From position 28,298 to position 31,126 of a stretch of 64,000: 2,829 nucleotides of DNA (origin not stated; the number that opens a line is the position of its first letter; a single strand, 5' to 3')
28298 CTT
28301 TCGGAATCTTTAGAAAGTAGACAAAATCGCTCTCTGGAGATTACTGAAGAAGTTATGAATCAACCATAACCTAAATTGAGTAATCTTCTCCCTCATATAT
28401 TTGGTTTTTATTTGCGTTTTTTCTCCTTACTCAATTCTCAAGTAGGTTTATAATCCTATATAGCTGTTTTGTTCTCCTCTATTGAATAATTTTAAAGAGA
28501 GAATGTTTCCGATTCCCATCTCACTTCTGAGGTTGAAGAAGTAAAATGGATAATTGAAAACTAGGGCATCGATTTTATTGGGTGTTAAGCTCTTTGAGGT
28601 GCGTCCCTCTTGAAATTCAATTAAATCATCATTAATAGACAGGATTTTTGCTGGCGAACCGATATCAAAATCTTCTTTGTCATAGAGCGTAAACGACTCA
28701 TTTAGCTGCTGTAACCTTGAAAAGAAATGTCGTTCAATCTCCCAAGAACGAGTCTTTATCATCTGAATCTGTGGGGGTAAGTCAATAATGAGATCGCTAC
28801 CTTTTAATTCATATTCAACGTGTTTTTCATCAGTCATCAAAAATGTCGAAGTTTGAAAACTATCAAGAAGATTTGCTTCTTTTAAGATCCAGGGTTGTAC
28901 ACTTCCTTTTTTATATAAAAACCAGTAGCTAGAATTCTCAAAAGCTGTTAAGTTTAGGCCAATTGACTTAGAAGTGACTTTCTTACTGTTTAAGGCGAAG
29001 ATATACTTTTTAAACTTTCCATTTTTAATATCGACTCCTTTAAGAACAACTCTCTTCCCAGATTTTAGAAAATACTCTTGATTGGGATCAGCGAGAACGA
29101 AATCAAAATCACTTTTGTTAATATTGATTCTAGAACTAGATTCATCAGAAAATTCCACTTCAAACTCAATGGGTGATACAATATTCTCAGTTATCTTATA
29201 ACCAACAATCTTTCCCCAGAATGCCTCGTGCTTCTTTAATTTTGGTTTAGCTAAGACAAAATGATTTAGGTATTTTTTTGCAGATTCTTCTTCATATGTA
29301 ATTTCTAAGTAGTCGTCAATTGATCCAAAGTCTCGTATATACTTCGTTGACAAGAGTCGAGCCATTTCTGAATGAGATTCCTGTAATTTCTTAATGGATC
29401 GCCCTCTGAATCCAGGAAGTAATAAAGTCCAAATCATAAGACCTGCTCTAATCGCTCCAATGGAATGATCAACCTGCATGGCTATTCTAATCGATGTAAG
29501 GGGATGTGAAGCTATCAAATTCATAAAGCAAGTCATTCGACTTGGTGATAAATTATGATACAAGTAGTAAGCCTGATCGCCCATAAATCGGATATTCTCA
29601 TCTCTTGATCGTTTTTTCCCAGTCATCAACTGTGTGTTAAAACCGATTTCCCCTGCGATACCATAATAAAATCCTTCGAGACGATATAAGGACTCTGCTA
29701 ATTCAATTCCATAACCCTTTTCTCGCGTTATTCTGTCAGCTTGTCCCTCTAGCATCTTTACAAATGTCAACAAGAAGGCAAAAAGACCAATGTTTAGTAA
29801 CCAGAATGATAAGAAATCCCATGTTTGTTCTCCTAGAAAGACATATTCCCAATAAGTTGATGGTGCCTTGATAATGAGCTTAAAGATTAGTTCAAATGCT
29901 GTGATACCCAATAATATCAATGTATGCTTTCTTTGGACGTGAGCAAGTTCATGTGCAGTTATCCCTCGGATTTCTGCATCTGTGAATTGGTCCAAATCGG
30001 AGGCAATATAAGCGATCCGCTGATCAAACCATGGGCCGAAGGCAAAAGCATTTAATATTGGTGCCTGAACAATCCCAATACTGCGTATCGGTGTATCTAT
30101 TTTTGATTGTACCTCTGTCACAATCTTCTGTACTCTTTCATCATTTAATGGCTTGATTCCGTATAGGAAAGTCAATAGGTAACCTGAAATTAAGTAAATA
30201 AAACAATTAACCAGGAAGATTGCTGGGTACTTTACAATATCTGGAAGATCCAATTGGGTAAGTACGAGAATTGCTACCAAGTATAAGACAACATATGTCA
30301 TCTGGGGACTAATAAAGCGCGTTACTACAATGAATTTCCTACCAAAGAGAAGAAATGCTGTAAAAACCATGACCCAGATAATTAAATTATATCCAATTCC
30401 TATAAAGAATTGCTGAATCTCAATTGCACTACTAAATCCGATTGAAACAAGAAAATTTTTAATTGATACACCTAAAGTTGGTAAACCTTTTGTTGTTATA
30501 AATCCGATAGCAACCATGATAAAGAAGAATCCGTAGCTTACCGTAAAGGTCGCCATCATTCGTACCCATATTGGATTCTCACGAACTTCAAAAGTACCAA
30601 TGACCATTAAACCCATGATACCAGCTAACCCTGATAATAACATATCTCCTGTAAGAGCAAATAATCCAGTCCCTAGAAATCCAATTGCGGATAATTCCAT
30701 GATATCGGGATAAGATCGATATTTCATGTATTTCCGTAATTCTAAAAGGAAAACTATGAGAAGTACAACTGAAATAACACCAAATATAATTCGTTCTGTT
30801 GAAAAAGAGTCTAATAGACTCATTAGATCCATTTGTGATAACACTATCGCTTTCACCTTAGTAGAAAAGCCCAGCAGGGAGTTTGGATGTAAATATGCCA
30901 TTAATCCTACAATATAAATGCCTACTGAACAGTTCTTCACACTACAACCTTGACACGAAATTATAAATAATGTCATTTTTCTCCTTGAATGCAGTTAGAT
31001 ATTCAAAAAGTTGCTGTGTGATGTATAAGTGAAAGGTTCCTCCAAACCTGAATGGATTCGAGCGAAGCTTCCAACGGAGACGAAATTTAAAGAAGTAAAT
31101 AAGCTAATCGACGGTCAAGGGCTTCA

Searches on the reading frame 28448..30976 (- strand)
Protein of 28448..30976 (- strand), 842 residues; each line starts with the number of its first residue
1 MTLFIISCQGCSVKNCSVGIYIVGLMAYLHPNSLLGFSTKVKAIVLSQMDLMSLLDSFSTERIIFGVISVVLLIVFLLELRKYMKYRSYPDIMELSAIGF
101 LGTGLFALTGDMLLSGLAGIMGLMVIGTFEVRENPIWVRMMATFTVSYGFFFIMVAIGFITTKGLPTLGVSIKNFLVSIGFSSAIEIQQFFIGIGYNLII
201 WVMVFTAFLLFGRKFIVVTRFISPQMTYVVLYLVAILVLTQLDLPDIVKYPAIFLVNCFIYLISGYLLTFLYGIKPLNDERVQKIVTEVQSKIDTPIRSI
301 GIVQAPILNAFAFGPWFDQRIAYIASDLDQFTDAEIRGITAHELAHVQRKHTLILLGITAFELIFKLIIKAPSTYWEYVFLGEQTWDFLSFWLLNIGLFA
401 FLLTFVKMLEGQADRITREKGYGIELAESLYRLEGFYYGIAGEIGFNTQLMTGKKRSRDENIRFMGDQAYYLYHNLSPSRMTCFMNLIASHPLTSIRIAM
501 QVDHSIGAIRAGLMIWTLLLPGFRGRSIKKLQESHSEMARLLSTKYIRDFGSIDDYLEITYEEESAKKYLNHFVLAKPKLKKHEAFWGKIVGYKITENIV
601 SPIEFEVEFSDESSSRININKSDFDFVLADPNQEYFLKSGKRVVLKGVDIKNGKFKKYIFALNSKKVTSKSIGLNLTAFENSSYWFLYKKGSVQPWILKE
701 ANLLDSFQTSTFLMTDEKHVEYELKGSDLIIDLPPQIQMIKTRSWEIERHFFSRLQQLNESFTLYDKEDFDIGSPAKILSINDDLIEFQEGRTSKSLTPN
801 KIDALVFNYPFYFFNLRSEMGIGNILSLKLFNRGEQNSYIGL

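Call 25: search_protein_families(library=pfam, proteins=[window:28448-30976:-], max_evalue=0.001)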
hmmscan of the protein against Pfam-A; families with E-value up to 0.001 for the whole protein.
window:28448-30976:- (842 aa): 2 families
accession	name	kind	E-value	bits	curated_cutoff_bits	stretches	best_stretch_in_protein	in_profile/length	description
PF01435.24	Peptidase_M48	-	1.6e-14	54.6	20.3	1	276-499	1-180/186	Peptidase family M48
PF05569.17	Peptidase_M56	-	0.00012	21.8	31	1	256-364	111-221/296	BlaR1 peptidase M56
